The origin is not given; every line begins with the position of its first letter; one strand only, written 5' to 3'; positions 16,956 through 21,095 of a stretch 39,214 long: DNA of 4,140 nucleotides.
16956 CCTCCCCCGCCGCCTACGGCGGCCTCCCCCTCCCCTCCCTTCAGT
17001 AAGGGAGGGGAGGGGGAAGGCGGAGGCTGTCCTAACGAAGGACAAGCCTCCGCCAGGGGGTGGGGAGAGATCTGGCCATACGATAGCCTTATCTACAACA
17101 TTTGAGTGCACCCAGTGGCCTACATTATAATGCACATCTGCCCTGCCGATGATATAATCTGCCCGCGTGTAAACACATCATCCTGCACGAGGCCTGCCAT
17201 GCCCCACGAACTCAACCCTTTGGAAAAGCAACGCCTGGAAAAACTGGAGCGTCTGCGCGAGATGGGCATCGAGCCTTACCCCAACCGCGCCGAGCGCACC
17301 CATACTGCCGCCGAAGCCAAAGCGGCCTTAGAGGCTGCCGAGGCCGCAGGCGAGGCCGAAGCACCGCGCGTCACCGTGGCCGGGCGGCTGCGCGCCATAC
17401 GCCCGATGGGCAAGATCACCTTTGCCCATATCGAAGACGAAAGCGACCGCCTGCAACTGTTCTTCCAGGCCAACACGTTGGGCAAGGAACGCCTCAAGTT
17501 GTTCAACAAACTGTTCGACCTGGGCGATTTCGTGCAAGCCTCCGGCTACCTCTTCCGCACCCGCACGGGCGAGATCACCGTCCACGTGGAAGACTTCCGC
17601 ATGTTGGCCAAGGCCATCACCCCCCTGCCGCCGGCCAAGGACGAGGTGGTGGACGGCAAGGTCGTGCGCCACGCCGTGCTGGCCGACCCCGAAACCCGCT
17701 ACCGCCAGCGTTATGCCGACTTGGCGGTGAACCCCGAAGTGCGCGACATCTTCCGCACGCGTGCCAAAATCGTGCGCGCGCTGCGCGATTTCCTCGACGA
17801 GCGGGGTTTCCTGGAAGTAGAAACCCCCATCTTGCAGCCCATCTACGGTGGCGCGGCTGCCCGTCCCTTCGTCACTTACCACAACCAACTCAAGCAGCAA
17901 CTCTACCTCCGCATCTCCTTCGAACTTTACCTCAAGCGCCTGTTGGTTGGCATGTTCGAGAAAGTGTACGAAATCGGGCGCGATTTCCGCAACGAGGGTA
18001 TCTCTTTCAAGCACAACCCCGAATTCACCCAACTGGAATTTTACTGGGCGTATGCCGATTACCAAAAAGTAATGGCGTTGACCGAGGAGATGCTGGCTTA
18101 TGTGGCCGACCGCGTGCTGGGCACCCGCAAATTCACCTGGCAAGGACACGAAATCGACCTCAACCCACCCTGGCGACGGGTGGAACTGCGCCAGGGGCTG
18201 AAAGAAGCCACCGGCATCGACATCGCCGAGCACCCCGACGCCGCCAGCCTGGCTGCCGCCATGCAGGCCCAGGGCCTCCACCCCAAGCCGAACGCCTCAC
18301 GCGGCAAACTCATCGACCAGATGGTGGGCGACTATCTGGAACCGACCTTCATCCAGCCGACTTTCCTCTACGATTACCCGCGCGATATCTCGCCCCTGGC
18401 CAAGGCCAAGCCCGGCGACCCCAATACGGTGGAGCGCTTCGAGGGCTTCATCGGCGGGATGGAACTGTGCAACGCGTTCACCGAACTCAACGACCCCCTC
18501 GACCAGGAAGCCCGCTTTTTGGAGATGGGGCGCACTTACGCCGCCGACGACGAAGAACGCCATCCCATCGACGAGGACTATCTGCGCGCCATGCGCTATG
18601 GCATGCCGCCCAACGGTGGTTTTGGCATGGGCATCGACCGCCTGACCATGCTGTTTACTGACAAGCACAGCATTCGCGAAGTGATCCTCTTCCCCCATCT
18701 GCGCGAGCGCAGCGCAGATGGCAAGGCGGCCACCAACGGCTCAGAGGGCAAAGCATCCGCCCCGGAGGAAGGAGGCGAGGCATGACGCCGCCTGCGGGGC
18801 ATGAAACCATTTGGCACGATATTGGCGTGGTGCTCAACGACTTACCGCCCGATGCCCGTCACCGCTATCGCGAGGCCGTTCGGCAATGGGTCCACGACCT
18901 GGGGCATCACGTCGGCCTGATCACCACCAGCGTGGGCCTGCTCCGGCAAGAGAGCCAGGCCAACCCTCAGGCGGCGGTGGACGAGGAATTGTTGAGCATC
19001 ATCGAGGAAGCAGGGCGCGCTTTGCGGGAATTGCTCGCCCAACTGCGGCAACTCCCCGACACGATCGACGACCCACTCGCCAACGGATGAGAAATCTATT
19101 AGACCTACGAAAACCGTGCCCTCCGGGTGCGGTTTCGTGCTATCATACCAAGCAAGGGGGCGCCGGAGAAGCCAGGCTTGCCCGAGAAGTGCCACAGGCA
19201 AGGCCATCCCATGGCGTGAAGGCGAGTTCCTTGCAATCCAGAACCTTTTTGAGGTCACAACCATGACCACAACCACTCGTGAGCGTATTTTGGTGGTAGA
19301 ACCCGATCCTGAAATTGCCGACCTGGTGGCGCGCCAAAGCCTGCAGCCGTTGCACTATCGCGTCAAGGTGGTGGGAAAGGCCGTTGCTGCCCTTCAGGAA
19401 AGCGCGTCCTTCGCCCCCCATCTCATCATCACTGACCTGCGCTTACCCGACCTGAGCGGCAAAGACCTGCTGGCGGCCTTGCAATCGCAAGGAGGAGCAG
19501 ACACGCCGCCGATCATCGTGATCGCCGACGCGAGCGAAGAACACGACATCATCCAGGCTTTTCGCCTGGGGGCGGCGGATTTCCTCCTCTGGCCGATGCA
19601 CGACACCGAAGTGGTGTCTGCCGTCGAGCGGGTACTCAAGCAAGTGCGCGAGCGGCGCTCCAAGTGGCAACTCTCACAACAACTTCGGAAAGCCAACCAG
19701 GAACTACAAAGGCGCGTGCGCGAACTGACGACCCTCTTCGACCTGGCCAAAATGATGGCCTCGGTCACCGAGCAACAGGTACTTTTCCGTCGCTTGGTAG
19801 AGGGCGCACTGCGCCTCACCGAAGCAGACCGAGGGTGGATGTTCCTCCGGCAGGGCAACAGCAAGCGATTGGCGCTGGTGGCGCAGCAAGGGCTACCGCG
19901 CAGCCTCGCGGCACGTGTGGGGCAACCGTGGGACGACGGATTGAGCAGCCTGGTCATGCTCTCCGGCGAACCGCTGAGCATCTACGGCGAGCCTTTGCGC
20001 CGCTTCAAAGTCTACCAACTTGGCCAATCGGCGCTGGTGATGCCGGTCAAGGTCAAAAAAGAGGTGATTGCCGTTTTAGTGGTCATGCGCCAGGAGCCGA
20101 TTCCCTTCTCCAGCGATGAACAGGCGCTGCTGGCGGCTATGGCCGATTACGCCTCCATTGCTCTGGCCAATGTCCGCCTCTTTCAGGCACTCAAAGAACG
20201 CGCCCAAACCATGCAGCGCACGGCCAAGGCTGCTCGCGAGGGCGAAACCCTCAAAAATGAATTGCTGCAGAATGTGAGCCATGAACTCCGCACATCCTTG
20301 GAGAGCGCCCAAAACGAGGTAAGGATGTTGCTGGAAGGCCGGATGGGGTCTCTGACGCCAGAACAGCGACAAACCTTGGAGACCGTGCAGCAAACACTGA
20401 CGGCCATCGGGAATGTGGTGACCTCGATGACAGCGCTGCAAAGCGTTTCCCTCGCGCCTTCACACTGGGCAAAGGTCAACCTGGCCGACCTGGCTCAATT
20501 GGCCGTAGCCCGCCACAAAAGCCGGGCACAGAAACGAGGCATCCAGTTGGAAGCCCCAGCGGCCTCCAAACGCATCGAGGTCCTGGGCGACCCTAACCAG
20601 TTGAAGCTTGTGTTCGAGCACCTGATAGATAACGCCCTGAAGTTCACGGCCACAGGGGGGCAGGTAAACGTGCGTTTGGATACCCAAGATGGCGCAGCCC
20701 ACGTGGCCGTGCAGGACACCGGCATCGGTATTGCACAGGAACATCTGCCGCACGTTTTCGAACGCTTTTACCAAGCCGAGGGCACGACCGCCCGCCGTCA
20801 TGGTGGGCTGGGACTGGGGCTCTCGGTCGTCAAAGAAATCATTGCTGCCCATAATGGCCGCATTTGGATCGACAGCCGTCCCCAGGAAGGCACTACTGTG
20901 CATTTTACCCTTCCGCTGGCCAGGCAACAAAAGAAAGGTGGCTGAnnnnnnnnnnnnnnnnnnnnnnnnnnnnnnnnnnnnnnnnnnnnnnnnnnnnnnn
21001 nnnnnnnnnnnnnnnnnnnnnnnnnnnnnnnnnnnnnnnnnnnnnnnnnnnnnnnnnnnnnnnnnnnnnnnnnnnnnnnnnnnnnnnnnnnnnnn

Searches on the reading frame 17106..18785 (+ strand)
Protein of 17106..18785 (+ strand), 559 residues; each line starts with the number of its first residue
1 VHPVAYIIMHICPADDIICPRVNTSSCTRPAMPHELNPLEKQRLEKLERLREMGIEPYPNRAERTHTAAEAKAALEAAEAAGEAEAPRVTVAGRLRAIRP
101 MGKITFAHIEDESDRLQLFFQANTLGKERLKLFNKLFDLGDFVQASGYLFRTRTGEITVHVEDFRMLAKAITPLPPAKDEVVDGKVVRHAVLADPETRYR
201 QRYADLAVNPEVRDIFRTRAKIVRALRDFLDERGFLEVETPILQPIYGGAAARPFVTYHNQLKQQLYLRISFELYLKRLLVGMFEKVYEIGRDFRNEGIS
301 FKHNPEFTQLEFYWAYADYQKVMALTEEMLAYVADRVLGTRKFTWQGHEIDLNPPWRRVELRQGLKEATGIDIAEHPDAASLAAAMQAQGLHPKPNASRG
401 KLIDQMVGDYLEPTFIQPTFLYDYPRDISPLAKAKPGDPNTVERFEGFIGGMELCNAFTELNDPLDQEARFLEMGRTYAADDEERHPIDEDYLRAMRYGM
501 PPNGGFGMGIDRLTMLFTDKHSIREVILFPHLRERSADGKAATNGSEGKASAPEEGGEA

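Call 10: search_protein_families(library=pfam, proteins=[window:17106-18785:+])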
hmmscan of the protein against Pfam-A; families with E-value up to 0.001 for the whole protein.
window:17106-18785:+ (559 aa): 3 families
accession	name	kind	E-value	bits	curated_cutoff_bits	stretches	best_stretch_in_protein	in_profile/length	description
PF00152.25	tRNA-synt_2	-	1.1e-91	307.6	25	1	195-532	2-307/308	tRNA synthetases class II (D, K and N)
PF01336.31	tRNA_anti-codon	-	6.3e-15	55.3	27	1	89-166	1-74/75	OB-fold nucleic acid binding domain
PF01409.25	tRNA-synt_2d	-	8.4e-06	25.9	19.8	0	286-332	104-152/246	tRNA synthetases class II core domain (F)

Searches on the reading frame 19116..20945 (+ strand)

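Call 10: search_protein_families(library=pfam, proteins=[window:19116-20945:+])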
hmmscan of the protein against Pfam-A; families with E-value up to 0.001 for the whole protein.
window:19116-20945:+ (609 aa): 8 families
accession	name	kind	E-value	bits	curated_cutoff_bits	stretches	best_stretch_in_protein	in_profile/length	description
PF02518.31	HATPase_c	-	3.3e-33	114.9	26.4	1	491-602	1-110/111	Histidine kinase-, DNA gyrase B-, and HSP90-like ATPase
PF00072.30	Response_reg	-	2.8e-16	60.1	30.2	1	58-170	1-110/111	Response regulator receiver domain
PF01590.32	GAF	-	1.7e-13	51.7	22.4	1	221-350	3-133/133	GAF domain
PF13492.12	GAF_3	-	1.8e-10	41.8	27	1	221-352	3-129/129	GAF domain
PF13185.12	GAF_2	-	4.9e-10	40.2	28.6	1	221-350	5-135/136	GAF domain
PF00512.31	HisKA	-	1.1e-08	35.5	26.9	1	380-441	2-60/66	His Kinase A (phospho-acceptor) domain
PF13589.12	HATPase_c_3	-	0.00045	20.7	25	1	502-569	9-77/137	Histidine kinase-, DNA gyrase B-, and HSP90-like ATPase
PF13581.12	HATPase_c_2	-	0.00097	19.6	27.4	0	457-569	3-104/127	Histidine kinase-like ATPase domain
